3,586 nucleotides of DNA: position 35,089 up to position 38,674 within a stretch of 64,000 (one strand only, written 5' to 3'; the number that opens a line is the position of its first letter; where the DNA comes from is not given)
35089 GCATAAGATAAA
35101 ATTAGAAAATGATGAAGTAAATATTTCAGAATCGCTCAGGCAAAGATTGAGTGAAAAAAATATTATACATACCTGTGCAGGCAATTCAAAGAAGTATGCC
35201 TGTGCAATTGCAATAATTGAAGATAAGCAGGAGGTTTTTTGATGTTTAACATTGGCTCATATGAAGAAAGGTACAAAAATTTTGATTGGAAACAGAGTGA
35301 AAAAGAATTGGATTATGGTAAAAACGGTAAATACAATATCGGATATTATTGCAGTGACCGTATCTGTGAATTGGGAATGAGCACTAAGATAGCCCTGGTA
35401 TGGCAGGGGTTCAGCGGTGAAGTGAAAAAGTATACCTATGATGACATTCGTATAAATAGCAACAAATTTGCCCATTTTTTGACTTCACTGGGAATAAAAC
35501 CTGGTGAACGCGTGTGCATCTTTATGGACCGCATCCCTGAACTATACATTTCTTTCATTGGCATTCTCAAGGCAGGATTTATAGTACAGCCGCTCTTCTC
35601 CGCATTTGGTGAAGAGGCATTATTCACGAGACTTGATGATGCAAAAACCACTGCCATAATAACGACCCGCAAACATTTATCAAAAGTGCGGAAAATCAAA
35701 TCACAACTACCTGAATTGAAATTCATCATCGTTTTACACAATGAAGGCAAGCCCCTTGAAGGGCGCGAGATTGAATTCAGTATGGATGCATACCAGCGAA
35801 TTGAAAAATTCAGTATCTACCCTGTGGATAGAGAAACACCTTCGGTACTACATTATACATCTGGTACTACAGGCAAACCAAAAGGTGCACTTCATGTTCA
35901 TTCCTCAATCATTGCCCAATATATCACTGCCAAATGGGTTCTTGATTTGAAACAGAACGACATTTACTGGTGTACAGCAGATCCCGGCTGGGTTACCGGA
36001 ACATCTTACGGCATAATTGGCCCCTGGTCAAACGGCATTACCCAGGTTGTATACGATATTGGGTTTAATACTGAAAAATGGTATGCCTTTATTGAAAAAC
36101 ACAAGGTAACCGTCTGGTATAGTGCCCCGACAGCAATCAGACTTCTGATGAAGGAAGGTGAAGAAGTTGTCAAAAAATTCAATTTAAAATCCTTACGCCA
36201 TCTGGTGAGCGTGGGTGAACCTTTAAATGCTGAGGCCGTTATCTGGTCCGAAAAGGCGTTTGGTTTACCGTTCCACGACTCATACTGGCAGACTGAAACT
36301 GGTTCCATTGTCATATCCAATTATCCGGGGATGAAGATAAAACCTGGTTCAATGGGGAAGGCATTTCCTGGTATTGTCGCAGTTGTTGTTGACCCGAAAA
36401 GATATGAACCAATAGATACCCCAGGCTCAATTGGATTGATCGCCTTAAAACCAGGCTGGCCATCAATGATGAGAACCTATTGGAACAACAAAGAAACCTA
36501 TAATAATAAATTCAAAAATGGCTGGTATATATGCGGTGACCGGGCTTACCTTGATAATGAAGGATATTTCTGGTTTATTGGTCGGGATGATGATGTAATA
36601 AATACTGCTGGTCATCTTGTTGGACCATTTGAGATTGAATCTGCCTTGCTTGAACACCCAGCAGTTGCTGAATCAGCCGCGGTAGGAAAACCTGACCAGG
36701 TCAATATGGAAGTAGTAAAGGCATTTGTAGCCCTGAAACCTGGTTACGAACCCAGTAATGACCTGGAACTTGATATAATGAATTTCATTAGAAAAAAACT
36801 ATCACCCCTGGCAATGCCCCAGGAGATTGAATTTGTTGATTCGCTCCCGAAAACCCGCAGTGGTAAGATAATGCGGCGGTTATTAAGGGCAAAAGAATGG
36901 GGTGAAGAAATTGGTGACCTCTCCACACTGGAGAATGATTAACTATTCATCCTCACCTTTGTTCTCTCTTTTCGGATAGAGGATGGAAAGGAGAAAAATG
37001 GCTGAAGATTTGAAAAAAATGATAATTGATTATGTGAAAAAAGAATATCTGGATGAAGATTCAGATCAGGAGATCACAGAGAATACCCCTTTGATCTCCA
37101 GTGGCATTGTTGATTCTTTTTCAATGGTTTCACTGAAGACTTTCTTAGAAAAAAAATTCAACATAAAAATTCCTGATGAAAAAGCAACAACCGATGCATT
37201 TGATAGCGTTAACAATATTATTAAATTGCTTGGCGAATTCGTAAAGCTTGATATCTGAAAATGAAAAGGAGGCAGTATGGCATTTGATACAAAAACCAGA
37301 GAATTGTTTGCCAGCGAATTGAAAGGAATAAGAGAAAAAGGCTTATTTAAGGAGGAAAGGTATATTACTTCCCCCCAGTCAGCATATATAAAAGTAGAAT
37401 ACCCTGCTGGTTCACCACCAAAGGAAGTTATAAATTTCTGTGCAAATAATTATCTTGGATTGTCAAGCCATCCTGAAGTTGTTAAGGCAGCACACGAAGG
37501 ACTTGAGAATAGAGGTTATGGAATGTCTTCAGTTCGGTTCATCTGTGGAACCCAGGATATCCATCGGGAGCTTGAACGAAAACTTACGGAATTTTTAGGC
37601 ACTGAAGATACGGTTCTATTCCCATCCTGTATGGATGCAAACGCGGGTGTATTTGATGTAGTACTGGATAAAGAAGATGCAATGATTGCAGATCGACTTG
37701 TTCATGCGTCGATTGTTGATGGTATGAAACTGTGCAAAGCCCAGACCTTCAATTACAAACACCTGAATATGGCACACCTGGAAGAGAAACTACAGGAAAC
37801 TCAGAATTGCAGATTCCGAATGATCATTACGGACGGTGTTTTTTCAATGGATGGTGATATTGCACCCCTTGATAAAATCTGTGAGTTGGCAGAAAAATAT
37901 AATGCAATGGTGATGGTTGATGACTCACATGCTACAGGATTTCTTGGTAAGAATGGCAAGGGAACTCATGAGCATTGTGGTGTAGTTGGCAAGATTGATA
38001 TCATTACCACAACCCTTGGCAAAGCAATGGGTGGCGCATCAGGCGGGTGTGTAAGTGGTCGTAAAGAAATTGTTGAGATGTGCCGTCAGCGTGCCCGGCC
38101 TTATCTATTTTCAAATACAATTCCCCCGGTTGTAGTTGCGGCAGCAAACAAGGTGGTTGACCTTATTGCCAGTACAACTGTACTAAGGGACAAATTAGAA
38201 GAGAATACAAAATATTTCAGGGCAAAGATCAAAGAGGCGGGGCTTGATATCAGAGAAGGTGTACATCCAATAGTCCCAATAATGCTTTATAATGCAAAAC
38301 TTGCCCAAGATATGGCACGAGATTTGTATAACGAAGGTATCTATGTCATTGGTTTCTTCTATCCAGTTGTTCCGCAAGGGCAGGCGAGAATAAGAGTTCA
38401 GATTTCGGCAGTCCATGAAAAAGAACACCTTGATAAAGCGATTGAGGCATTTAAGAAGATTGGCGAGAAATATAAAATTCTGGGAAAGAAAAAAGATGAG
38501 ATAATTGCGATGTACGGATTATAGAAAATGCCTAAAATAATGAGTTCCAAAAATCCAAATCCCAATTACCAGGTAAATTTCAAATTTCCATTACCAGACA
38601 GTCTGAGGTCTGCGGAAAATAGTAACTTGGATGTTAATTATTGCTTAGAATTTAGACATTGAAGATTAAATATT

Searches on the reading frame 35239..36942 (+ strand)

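Call 66: search_protein_families(library=pfam, proteins=[window:35239-36942:+], max_evalue=0.001)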
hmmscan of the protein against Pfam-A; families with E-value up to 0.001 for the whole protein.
window:35239-36942:+ (567 aa): 2 families
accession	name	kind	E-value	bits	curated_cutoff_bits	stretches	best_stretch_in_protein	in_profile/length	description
PF00501.34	AMP-binding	-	1.8e-76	257.9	29.9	1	50-415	11-384/384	AMP-binding enzyme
PF13193.12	AMP-binding_C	-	4.2e-25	88.9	24.5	1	465-543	1-76/76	AMP-binding enzyme C-terminal domain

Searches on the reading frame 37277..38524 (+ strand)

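Call 66: search_protein_families(library=pfam, proteins=[window:37277-38524:+], max_evalue=0.001)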
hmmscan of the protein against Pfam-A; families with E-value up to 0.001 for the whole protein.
window:37277-38524:+ (415 aa): 6 families
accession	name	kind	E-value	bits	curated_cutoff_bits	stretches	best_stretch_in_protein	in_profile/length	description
PF00155.27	Aminotran_1_2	-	7.6e-64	216.6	19.7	1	50-392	2-361/361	Aminotransferase class I and II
PF00202.27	Aminotran_3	-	5.6e-07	29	30.5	1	198-395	213-402/403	Aminotransferase class-III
PF01053.26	Cys_Met_Meta_PP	-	1.4e-05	24.3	27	1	96-224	54-182/381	Cys/Met metabolism PLP-dependent enzyme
PF00464.25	SHMT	-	0.00013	21.2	27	1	167-282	157-266/399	Serine hydroxymethyltransferase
PF01212.27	Beta_elim_lyase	-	0.00059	19.7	27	1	96-277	34-215/288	Beta-eliminating lyase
PF00266.25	Aminotran_5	-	0.00063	19.2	21.5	0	92-220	41-180/371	Aminotransferase class-V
